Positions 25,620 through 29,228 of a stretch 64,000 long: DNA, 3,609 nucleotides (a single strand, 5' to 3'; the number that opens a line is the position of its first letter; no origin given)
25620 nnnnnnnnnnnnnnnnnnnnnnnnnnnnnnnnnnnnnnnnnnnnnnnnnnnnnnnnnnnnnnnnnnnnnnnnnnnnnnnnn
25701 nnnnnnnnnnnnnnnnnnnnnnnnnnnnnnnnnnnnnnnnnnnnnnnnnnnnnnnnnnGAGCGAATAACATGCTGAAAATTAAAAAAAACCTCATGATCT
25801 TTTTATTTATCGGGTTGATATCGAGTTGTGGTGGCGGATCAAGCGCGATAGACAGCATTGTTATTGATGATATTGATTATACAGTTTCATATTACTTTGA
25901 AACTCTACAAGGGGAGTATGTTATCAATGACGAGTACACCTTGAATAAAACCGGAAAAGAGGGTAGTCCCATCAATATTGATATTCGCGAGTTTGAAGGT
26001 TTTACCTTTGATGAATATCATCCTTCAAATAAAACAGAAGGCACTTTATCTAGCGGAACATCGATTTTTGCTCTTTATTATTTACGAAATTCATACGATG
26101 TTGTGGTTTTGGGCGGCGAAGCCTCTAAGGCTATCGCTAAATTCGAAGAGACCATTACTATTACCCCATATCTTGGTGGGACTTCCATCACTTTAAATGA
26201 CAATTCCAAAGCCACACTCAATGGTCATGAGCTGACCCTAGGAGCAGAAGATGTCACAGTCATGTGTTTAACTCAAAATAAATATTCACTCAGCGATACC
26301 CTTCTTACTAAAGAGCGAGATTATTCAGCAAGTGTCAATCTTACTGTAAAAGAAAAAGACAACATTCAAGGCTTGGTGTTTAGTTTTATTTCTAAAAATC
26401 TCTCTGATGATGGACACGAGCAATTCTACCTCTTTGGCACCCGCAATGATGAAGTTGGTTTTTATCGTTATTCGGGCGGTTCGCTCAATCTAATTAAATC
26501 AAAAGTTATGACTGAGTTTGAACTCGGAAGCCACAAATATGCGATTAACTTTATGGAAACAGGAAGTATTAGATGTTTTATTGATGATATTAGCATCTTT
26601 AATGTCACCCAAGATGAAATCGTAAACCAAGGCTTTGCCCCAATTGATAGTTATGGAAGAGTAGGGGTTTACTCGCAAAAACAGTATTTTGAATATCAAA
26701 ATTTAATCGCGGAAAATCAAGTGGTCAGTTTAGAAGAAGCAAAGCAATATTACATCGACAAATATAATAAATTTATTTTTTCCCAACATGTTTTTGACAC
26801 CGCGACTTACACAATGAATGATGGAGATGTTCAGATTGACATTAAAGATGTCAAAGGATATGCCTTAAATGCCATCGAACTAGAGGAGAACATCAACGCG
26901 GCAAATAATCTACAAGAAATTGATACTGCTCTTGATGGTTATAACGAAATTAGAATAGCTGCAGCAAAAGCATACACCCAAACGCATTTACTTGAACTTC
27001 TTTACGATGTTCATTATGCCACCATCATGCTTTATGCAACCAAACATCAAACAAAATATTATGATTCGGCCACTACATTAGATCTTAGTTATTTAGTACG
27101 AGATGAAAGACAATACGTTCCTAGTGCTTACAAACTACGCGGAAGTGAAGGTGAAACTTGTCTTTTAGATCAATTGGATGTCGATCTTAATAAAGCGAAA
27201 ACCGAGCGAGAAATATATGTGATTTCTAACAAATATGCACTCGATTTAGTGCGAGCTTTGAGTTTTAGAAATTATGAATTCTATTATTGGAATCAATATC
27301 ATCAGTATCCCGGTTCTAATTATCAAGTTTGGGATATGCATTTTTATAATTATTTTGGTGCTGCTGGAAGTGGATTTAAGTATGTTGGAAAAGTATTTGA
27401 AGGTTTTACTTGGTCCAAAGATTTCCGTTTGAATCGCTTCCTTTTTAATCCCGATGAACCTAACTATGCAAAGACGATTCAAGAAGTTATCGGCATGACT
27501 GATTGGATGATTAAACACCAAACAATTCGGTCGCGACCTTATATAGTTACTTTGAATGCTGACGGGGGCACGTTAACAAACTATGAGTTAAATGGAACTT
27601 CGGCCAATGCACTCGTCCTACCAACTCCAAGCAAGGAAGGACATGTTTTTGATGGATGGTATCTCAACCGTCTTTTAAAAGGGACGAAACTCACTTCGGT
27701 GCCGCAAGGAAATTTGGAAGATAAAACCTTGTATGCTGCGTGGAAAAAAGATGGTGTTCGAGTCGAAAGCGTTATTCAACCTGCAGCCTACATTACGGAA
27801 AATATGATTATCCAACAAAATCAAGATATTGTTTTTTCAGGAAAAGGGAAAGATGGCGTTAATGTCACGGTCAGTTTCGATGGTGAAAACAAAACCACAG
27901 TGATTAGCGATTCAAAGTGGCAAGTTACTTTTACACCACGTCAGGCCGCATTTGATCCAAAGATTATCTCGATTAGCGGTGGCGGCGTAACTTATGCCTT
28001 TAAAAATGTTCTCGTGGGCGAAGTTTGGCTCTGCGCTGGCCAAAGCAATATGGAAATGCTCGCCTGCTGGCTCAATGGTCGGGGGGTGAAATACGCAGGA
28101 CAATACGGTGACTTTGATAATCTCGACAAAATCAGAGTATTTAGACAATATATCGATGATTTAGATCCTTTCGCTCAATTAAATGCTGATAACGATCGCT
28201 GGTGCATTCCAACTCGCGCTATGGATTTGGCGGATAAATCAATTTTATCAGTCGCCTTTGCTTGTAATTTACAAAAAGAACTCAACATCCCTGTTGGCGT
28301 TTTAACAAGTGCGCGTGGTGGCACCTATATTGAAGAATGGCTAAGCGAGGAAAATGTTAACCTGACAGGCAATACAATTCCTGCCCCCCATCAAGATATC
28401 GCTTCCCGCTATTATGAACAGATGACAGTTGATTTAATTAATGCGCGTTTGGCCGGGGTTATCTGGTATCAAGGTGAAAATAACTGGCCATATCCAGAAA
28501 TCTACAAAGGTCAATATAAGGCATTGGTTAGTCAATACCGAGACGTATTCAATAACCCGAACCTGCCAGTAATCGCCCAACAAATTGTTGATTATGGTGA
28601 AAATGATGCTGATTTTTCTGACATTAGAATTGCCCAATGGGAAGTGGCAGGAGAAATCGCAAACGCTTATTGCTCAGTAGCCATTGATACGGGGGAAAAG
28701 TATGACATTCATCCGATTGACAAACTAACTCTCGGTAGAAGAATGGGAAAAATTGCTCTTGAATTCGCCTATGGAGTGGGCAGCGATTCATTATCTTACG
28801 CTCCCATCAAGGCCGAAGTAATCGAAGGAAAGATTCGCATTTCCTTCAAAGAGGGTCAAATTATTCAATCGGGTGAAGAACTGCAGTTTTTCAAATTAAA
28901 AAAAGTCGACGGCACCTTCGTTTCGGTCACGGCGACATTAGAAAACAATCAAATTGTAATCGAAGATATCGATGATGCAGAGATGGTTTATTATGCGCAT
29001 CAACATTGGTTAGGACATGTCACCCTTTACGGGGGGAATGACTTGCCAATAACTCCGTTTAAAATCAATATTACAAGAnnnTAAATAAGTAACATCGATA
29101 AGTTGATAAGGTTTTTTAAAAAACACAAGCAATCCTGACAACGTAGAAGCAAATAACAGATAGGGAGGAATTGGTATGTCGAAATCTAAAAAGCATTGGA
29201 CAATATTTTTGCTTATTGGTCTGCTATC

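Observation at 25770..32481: Tandemly duplicated ~1100-aa lipoproteins that fuse a Listeria-Bacteroides repeat to a sialate-O-acetylesterase-like (GQSNMEM) domain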

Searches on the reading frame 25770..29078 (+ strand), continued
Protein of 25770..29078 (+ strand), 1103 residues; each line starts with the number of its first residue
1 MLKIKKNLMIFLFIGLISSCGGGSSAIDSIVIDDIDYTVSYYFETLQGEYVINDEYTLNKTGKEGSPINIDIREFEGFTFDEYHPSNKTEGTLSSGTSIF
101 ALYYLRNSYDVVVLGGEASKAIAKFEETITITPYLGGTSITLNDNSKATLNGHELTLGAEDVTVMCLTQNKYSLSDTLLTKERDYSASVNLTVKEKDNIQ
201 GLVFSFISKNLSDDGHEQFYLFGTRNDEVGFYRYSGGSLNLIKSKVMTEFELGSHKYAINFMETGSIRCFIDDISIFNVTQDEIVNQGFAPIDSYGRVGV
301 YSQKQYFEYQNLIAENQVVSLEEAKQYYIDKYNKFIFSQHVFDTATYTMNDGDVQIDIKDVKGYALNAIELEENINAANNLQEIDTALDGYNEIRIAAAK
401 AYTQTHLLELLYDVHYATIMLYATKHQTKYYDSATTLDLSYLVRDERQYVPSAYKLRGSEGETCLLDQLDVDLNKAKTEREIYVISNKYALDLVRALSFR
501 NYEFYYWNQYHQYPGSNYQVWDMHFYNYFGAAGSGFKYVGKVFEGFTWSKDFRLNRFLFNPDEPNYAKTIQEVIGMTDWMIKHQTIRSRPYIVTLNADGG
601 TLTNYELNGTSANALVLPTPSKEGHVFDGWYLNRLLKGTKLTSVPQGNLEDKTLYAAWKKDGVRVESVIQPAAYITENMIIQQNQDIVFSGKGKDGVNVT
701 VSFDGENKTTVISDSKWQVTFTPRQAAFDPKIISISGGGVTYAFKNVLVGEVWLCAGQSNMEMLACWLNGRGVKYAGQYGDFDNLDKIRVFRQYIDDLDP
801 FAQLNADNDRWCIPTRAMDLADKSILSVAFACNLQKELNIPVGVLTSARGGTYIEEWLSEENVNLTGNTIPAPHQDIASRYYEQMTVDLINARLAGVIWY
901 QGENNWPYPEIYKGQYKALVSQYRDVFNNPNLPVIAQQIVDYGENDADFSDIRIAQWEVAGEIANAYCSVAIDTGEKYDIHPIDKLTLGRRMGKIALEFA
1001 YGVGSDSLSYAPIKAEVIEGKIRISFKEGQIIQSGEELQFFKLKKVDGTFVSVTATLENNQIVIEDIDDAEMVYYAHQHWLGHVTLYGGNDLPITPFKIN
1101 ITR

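Call 71: list_cluster_members(proteins=[P0001, P0002, P0012, P0025, P0003, P0004, P0017, P0015, P0008])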
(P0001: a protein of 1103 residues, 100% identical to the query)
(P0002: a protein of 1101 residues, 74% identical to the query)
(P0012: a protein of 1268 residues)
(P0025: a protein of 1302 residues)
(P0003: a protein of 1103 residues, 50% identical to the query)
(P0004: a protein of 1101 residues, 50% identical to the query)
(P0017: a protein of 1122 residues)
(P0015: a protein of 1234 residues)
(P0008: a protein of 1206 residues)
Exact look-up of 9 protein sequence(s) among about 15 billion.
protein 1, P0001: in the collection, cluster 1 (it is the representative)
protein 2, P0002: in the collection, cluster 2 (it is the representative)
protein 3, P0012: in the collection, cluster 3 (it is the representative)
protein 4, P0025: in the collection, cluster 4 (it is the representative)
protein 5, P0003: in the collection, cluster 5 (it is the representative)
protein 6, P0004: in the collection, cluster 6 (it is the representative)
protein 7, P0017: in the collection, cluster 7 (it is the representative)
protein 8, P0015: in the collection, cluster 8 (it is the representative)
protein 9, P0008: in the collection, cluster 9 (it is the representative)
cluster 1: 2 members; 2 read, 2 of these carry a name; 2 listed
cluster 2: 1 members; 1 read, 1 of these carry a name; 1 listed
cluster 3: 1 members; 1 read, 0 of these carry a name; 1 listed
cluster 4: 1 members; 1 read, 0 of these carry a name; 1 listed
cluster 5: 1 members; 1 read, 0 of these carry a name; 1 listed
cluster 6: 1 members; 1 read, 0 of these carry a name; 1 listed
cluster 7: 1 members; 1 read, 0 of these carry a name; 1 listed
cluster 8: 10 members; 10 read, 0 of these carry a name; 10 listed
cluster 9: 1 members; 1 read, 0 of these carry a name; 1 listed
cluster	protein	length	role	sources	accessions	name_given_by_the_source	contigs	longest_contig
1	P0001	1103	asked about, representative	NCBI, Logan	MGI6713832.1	MAG: sialate O-acetylesterase [Bacilli bacterium]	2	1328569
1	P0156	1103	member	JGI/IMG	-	sialate O-acetylesterase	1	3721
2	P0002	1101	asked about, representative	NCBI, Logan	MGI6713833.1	MAG: sialate O-acetylesterase [Bacilli bacterium]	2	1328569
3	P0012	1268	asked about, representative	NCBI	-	-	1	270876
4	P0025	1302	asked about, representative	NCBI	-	-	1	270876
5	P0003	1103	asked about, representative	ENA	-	-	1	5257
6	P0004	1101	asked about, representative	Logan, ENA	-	-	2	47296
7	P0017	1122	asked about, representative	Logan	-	-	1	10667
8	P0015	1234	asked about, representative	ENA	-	-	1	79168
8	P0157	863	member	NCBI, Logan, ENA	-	-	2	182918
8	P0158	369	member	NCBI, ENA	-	-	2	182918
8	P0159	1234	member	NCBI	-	-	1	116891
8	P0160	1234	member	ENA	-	-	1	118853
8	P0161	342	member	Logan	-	-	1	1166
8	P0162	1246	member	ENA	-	-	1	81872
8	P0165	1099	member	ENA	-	-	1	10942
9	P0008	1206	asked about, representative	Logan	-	-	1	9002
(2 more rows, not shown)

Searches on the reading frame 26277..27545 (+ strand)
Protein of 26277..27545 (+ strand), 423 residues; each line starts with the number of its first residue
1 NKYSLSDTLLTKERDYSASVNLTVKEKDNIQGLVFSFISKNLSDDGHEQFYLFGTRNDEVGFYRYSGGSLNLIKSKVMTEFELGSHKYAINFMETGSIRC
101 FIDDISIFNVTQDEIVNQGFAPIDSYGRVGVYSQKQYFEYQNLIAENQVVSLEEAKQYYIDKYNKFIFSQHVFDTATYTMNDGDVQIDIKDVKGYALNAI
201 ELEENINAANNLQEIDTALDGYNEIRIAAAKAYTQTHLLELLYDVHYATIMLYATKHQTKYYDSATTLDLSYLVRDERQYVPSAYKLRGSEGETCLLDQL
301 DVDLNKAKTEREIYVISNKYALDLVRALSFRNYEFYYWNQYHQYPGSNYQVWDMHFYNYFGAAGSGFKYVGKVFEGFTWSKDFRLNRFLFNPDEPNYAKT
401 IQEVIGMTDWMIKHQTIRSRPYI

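Call 49: predict_structure(alignment_id=A2)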
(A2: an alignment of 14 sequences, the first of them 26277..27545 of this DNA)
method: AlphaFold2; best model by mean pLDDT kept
length: 423 residues; sequences in the alignment: 14
mean_pLDDT: 90.3   pTM: 0.83
mean pLDDT of the five models: 90.3, 90.3, 89.2, 89.1, 88.8
residues with pLDDT >= 90: 295; 70-90: 112; 50-70: 13; < 50: 3
segments of 3 or more residues with pLDDT < 50: 421-423
pLDDT, mean of each block of 10 residues (from residue 1): 89 95 92 94 85 95 92 92 94 95 95 92 91 89 92 94 92 91 94 95 96 91 92 96 92 85 83 90 94 94 94 94 96 88 74 76 92 92 92 91 90 65 45
secondary structure, 60 per line:
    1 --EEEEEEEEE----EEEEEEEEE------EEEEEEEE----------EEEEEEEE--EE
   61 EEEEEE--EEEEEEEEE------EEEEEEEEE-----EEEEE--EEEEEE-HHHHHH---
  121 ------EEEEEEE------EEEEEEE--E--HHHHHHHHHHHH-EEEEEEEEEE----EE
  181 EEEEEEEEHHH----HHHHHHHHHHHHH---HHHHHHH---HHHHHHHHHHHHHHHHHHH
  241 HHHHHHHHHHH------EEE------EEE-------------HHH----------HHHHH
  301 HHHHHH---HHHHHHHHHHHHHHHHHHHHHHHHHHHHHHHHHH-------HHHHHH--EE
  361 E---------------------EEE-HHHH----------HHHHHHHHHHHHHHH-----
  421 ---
elements in order: E3-11 E16-24 E31-38 E49-56 E59-66 E69-77 E84-92 E98-102 E105-110 H112-117 E127-133 E140-146 H152-163 E165-174 E179-188 H196-208 H212-218 H222-251 E258-260 E267-269 H296-306 H310-343 H351-356 E359-361 E383-385 H387-390 H401-415

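Call 70: fold_search(model_id=the predicted structure, library=pdb)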
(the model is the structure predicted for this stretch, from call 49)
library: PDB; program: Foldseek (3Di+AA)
matches with E <= 10: 1292; with E <= 0.001: 147
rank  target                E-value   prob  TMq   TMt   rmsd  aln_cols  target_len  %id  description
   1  4b1m_A                2.2e-06  1.00  0.24  0.54   4.7       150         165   13  CARBOHYDRATE BINDING MODULE CBM66 FROM BACILLUS SUBTILIS (released 2012-12-12)
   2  4b1l                  3.2e-06  1.00  0.24  0.57   5.4       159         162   14  CARBOHYDRATE BINDING MODULE CBM66 FROM BACILLUS SUBTILIS (released 2012-12-12)
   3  4b1m_B                3.9e-06  1.00  0.23  0.52   5.0       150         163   13  CARBOHYDRATE BINDING MODULE CBM66 FROM BACILLUS SUBTILIS (released 2012-12-12)
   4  4b1m_C                4.8e-06  1.00  0.23  0.52   5.2       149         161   12  CARBOHYDRATE BINDING MODULE CBM66 FROM BACILLUS SUBTILIS (released 2012-12-12)
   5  4azz_A                9.7e-06  1.00  0.24  0.56   5.5       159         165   14  Carbohydrate binding module CBM66 from Bacillus subtilis (released 2012-07-25)
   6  5nlh_A                1.1e-05  1.00  0.25  0.64   4.8       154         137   11  Chicken GRIFIN (crystallisation pH: 8.5) (released 2018-02-14)
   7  6kjx                  2.3e-05  1.00  0.25  0.66   4.0       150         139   13  Galectin-13 variant C138S (released 2019-10-16)
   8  5nld_B                2.4e-05  1.00  0.25  0.64   4.6       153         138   11  Chicken GRIFIN (crystallisation pH: 7.5) (released 2018-02-14)
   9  5xg8                  3.3e-05  1.00  0.26  0.68   4.7       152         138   13  Galectin-13/Placental Protein 13 variant R53H crystal structure (released 2018-01-31)
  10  6kjy                  3.3e-05  1.00  0.25  0.66   4.0       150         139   13  Galectin-13 variant C136S/C138S (released 2019-10-16)
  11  6n3r_G                3.5e-05  1.00  0.23  0.64   4.6       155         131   13  Sheep Galectin-11 (LGALS11) complex with galactose (released 2020-05-20)
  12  5nle_B                3.5e-05  1.00  0.24  0.63   4.6       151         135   10  Chicken GRIFIN (crystallisation pH: 8.0) (released 2018-02-14)
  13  7cya_A                3.6e-05  1.00  0.26  0.68   3.8       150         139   11  Saimiri boliviensis boliviensis galectin-13 with lactose (released 2021-06-16)
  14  8yqc                  3.6e-05  1.00  0.22  0.57   5.4       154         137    7  Galectin-10 C29AC57A (released 2025-03-26)
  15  6a62_A                3.8e-05  1.00  0.24  0.65   4.0       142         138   13  Placental protein 13/galectin-13 variant R53HH57RD33G with Lactose (released 2018-12-26)
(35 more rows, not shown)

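Call 84: search_solved_structures(query=A2, max_evalue=5)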
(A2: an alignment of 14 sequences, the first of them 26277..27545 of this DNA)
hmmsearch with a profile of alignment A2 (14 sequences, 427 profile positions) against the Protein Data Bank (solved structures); distinct sequences matched with E-value up to 5: 5.
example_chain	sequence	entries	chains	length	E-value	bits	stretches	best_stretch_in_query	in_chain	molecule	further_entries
9vbs_A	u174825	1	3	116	0.38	12.7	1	179-245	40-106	Isoform a of Allophagy receptor allo-1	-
2v73_A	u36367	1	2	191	0.51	12.3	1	49-127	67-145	PUTATIVE EXO-ALPHA-SIALIDASE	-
9g7j_A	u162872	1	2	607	0.76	11.7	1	21-168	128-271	Aldehyde ferredoxin oxidoreductase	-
8i5c_D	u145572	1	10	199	1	11.3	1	220-331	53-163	TCR alpha chain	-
9iky_r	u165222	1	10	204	1.1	11.2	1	221-331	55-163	1-2C-T96F TCR alpha chain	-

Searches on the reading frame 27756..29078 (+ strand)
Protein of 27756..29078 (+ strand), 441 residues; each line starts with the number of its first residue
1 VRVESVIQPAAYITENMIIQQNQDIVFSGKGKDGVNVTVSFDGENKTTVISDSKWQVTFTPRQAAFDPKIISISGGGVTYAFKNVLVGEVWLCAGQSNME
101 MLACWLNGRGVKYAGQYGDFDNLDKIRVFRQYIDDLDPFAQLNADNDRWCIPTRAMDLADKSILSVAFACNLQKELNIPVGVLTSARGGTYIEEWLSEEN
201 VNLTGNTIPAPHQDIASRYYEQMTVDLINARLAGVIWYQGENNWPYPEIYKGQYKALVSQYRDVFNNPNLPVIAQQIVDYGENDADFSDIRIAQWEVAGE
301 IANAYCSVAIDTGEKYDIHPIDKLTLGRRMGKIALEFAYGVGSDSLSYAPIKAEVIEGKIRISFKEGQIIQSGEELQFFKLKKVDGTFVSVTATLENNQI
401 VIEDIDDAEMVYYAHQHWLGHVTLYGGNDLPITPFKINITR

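Call 85: find_homologous_proteins(query=window:27756-29078:+, max_evalue=1e-10)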
Query window:27756-29078:+ (441 aa): 6421 proteins with E <= 1e-10 among 8000 candidates; the best 120 are listed.
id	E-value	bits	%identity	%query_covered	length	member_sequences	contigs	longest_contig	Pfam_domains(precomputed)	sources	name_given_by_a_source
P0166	4.4e-76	275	38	93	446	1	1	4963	PF03629.25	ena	-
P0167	2.4e-47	180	31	98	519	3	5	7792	PF03629.25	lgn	-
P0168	5.0e-47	179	32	97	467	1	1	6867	PF03629.25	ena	-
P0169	3.2e-46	176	27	99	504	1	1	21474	PF03629.25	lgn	-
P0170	9.3e-46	175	27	98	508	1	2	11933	PF03629.25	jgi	jgi:sialate O-acetylesterase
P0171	1.3e-45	174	28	96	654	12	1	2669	PF00754.32,PF03629.25,PF22633.4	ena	-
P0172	9.5e-45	171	29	99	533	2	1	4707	PF03629.25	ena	-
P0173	1.6e-44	170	31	83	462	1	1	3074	PF03629.25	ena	-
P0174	3.2e-44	170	34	44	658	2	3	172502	PF03629.25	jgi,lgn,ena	-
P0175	1.4e-43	167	30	97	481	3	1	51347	PF03629.25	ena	-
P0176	1.9e-43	167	26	98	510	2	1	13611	PF03629.25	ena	-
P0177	2.4e-43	167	32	97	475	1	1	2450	PF03629.25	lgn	-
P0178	6.4e-43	165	31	99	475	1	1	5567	PF03629.25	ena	-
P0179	7.3e-43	165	34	43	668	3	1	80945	PF03629.25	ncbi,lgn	-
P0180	8.6e-43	165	34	44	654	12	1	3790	PF03629.25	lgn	-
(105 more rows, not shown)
